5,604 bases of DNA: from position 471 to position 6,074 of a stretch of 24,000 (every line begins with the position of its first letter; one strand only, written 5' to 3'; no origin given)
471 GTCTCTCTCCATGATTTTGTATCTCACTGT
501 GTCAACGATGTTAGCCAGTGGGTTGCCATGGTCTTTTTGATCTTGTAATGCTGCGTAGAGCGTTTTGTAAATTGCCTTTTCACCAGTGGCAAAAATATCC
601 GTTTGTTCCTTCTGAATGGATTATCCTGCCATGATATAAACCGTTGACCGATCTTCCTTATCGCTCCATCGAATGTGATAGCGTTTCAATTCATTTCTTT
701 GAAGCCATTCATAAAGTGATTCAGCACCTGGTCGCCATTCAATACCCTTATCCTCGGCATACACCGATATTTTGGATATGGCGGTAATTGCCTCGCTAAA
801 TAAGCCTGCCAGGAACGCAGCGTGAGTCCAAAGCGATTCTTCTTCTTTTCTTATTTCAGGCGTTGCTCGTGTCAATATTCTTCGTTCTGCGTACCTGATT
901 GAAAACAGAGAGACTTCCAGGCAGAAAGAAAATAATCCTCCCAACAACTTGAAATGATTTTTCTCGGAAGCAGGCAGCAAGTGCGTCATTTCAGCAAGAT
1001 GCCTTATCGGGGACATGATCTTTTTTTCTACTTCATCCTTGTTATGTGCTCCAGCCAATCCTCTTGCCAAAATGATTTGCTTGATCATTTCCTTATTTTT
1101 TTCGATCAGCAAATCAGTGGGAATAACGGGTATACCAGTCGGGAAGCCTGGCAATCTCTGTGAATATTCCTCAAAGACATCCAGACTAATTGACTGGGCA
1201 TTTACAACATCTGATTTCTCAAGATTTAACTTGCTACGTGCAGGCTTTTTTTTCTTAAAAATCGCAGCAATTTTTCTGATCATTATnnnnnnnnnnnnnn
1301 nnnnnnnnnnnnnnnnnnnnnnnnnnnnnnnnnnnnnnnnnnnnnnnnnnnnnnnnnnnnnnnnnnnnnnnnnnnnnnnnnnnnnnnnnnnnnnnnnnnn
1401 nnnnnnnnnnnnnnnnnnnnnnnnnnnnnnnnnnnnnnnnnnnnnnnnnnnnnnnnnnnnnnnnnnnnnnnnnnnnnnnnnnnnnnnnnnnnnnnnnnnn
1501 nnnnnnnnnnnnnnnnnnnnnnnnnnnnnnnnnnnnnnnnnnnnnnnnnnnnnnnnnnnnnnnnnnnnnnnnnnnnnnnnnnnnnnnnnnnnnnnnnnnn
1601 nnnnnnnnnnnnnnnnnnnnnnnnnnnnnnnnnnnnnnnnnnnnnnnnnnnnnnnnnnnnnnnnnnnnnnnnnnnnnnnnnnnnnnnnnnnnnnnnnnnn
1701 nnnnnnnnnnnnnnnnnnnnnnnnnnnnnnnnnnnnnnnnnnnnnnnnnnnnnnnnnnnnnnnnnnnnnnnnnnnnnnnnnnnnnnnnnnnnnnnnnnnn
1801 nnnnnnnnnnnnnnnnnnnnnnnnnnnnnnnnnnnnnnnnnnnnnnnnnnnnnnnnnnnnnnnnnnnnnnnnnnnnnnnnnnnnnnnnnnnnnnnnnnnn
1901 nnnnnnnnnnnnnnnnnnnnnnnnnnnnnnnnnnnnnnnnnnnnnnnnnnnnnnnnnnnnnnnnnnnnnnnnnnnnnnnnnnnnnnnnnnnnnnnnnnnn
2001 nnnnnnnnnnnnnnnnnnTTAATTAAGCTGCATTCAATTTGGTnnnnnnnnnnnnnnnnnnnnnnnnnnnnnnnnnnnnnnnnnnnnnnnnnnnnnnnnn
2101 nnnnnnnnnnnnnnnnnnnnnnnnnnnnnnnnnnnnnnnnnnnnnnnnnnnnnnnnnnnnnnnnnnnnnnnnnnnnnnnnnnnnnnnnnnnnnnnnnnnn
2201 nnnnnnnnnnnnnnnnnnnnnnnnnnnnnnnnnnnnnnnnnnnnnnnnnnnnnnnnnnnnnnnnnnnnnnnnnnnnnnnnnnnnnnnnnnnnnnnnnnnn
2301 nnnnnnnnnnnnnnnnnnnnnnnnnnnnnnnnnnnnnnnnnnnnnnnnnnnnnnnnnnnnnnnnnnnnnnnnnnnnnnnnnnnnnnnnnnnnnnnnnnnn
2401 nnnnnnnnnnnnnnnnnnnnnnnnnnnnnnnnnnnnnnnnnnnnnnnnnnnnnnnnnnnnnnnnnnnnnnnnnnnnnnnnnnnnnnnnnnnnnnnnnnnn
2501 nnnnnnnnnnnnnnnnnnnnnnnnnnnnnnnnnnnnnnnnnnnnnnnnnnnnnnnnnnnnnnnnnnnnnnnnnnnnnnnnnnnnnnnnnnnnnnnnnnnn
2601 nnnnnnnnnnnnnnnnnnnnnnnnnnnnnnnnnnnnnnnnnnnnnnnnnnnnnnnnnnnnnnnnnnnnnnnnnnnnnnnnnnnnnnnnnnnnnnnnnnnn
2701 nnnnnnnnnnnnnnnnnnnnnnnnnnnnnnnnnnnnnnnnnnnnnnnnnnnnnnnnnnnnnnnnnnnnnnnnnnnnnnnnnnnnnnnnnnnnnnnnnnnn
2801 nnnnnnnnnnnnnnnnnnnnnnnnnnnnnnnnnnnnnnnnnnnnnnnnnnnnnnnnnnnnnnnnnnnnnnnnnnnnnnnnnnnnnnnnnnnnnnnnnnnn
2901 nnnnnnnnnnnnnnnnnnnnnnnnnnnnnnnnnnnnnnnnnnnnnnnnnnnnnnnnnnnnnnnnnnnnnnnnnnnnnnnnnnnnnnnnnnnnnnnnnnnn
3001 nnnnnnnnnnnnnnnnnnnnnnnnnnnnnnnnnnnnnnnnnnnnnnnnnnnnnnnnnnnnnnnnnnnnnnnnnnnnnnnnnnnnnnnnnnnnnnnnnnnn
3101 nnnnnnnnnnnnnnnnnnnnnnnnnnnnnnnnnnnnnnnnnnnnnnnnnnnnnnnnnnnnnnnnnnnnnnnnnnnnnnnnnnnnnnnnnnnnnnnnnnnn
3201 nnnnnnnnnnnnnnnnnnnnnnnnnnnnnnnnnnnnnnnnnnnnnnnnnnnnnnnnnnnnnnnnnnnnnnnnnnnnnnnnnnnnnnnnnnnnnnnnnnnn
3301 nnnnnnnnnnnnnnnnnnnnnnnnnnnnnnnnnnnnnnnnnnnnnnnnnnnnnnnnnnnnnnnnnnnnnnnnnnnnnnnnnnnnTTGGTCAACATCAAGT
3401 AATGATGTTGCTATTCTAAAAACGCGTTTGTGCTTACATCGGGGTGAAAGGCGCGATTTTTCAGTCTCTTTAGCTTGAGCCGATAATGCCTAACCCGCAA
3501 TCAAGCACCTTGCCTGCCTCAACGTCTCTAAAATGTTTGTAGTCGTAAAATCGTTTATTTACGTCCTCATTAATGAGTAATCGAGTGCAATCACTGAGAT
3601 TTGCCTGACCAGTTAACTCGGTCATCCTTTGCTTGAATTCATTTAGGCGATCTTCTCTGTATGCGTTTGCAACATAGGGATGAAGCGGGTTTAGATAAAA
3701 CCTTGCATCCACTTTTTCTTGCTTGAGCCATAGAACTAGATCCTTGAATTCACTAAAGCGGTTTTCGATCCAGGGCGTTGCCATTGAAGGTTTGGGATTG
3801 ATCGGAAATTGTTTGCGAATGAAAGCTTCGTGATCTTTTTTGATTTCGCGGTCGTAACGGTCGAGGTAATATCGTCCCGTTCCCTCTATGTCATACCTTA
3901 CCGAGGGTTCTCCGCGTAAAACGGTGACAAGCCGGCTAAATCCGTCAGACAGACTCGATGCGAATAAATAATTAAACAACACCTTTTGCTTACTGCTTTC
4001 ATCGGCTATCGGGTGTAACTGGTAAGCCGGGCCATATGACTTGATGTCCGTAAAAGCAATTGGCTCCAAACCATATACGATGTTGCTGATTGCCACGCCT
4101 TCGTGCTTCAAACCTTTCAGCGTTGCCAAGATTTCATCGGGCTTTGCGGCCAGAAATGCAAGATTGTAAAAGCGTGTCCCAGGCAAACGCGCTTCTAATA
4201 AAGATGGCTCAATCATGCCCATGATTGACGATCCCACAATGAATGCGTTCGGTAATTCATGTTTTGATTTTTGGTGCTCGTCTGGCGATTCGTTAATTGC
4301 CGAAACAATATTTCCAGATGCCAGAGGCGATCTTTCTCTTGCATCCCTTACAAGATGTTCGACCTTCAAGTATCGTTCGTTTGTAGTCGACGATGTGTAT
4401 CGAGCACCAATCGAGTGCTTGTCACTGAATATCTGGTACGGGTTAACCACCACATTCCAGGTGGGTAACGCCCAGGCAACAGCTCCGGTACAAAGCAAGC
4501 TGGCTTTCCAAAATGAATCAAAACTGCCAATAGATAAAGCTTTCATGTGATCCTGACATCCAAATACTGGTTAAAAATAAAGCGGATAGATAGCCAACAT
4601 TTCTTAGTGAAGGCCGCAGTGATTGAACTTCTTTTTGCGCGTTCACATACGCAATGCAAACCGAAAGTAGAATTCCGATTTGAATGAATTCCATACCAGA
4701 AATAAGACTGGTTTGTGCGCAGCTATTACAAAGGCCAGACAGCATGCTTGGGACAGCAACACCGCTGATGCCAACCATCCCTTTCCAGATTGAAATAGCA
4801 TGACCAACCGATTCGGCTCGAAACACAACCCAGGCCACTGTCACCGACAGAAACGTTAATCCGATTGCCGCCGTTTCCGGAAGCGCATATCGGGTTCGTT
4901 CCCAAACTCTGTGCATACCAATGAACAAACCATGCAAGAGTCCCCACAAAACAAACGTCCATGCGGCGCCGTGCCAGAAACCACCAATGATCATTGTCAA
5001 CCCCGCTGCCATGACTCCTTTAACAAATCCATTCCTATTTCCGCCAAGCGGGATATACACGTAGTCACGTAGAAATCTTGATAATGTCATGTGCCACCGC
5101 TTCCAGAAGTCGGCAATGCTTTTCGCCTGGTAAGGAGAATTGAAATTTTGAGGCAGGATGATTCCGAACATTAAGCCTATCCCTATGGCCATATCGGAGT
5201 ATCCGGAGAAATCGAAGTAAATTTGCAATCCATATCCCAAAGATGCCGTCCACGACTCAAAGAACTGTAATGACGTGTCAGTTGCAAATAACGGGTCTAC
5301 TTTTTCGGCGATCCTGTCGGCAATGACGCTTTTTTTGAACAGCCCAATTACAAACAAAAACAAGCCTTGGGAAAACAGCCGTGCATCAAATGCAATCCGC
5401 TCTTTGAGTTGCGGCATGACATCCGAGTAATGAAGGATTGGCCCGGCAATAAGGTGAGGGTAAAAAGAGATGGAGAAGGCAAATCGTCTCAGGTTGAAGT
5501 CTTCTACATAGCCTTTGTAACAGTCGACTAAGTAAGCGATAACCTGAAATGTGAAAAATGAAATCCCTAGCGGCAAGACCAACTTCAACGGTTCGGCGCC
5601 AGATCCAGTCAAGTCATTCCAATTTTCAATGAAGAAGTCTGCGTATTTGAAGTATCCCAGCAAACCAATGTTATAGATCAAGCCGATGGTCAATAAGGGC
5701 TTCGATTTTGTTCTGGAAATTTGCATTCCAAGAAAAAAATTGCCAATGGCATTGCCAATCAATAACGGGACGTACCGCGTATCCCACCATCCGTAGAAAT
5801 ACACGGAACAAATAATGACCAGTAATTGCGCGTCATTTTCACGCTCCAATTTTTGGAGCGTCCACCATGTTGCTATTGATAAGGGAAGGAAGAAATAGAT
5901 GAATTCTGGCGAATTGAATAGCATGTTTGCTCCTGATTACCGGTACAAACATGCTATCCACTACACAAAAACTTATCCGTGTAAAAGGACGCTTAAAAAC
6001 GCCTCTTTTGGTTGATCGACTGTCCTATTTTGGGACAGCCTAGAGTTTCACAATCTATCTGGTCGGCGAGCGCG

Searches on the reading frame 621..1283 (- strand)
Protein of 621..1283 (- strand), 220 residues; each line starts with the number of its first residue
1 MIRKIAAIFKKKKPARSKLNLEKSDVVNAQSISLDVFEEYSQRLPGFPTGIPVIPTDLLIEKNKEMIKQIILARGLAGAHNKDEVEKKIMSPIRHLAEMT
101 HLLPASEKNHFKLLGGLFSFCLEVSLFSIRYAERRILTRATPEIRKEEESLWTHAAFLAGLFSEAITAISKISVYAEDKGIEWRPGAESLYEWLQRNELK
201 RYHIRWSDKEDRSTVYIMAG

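Call 10: search_protein_families(library=pfam, proteins=[window:621-1283:-], max_evalue=0.01)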
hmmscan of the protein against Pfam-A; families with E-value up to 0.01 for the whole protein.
window:621-1283:- (220 aa): 1 family
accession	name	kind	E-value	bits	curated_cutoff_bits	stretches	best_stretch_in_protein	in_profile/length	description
PF07514.17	TraI_2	-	6.4e-27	94.8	23.9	1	56-213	8-162/324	Putative helicase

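Call 70: find_homologous_proteins(query=window:621-1283:-, max_evalue=1e-30)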
Query window:621-1283:- (220 aa): 7 proteins with E <= 1e-30 among 166 candidates.
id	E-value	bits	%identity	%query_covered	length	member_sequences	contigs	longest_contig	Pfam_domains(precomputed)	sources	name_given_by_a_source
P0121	7.5e-140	481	100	100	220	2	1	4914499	PF07514.18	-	-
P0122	2.8e-108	378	78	100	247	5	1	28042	PF07514.18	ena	-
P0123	3.7e-100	352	74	100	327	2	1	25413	PF07514.18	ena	-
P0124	2.1e-69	251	91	58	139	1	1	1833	PF07514.18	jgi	jgi:DNA relaxase TraI-like protein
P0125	2.7e-63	231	68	70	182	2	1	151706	PF07514.18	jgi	jgi:hypothetical protein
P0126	1.9e-60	222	55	89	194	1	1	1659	PF07514.18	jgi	-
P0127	1.3e-35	141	63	54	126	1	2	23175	PF07514.18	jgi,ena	jgi:hypothetical protein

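Call 71: find_encoding_contigs(protein=P0125, flank=10000, max_places=1)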
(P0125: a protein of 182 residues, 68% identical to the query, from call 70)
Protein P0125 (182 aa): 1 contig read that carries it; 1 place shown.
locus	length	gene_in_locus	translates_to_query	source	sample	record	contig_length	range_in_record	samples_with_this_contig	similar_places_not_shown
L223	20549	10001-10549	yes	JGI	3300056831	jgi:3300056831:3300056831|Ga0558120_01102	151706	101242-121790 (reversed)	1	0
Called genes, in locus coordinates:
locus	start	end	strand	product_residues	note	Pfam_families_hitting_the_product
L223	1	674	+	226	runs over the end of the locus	PF14335:DUF4391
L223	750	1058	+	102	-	-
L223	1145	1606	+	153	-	PF01555:N6_N4_Mtase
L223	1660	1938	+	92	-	-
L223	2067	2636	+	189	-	-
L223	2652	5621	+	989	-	PF00270:DEAD (weak), PF04851:ResIII, PF19778:RE_endonuc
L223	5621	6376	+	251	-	-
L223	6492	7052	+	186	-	PF03692:CxxCxxCC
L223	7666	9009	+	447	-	PF01935:DUF87, PF05872:HerA_C (faint), PF13401:AAA_22 (faint)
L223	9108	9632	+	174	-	-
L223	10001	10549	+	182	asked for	PF07514:TraI_2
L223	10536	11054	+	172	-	PF07514:TraI_2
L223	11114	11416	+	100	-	-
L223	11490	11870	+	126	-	-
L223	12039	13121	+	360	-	PF01935:DUF87 (weak), PF10412:TrwB_AAD_bind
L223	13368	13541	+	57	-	-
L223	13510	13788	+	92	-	-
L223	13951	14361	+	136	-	-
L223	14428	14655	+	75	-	-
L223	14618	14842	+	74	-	-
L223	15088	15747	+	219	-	-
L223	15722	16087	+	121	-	-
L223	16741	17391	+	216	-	PF00872:Transposase_mut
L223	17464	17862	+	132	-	PF12161:HsdM_N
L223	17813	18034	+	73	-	PF02384:N6_Mtase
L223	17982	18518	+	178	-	PF02384:N6_Mtase, PF01170:UPF0020 (faint)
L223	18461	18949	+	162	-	PF02384:N6_Mtase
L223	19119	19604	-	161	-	PF00583:Acetyltransf_1, PF13673:Acetyltransf_10, PF13508:Acetyltransf_7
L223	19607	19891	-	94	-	PF08681:TacA1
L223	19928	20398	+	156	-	PF12161:HsdM_N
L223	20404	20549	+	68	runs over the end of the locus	PF02384:N6_Mtase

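Call 72: find_encoding_contigs(protein=P0122, flank=10000, max_places=1)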
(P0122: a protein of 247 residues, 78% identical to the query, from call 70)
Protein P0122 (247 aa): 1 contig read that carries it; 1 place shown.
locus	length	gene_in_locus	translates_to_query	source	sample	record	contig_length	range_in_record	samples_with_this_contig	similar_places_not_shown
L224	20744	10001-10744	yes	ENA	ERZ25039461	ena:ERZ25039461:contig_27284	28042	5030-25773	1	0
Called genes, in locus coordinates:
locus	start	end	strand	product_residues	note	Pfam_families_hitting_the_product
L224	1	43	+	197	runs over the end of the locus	-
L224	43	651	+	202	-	-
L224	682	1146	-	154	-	PF08808:RES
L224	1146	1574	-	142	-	PF20432:Xre-like-HTH, PF09722:Xre_MbcA_ParS_C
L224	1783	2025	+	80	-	-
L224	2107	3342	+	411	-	PF03062:MBOAT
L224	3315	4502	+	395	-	PF07611:DUF1574 (weak)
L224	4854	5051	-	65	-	PF15738:YafQ_toxin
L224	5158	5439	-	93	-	PF04221:RelB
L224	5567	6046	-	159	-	PF00583:Acetyltransf_1, PF13673:Acetyltransf_10, PF13508:Acetyltransf_7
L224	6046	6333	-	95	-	PF08681:TacA1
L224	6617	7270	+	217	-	PF12760:Zn_ribbon_IS1595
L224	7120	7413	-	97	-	-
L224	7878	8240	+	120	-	PF01935:DUF87, PF01580:FtsK_SpoIIIE (faint)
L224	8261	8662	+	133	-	-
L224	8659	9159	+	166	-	-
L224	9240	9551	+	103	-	-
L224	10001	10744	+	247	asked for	PF07514:TraI_2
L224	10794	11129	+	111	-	PF07514:TraI_2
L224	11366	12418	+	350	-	-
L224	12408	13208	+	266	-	PF01935:DUF87 (weak), PF10412:TrwB_AAD_bind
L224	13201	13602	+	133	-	-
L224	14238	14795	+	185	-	-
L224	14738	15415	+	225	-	PF14348:DtrJ-like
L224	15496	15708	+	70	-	-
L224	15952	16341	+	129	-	-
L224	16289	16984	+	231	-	PF00589:Phage_integrase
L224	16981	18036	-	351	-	PF00589:Phage_integrase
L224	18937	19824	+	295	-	PF02698:DUF218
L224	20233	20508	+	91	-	PF00216:Bac_DNA_binding, PF18291:HU-HIG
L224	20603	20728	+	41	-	PF00216:Bac_DNA_binding (weak)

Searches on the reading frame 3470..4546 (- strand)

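Call 10: search_protein_families(library=pfam, proteins=[window:3470-4546:-], max_evalue=0.01)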
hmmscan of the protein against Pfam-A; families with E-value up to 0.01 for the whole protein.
window:3470-4546:- (358 aa): 1 family
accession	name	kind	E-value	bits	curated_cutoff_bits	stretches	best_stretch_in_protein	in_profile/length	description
PF07611.17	DUF1574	-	0.0034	17.2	29.1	1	99-170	63-134/342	Protein of unknown function (DUF1574)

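Call 33: search_protein_families(library=ncbifam, proteins=[window:3470-4546:-], max_evalue=0.001)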
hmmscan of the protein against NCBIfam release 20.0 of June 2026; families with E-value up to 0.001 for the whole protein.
window:3470-4546:- (358 aa): 0 families

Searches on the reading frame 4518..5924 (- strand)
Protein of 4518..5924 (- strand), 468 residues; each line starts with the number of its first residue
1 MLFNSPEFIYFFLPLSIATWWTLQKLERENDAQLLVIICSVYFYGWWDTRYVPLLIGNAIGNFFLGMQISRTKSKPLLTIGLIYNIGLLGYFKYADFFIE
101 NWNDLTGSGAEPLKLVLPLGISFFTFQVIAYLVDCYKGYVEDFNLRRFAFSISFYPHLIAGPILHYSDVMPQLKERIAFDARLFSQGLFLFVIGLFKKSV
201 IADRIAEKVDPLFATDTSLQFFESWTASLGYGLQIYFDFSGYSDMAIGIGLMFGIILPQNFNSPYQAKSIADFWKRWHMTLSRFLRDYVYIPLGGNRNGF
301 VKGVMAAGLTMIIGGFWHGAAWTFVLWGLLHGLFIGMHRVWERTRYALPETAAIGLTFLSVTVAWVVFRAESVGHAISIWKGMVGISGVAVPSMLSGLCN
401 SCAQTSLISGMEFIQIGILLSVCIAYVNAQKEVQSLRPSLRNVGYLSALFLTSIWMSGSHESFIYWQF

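Call 10: search_protein_families(library=pfam, proteins=[window:4518-5924:-], max_evalue=0.01)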
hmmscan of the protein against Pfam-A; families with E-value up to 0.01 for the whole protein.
window:4518-5924:- (468 aa): 2 families
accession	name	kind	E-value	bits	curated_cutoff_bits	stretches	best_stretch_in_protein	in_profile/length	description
PF03062.24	MBOAT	-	9.4e-33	114.3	27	1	152-343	88-299/337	MBOAT, membrane-bound O-acyltransferase family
PF13813.11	MBOAT_2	-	1.5e-05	25.6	25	1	258-321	2-67/85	Membrane bound O-acyl transferase family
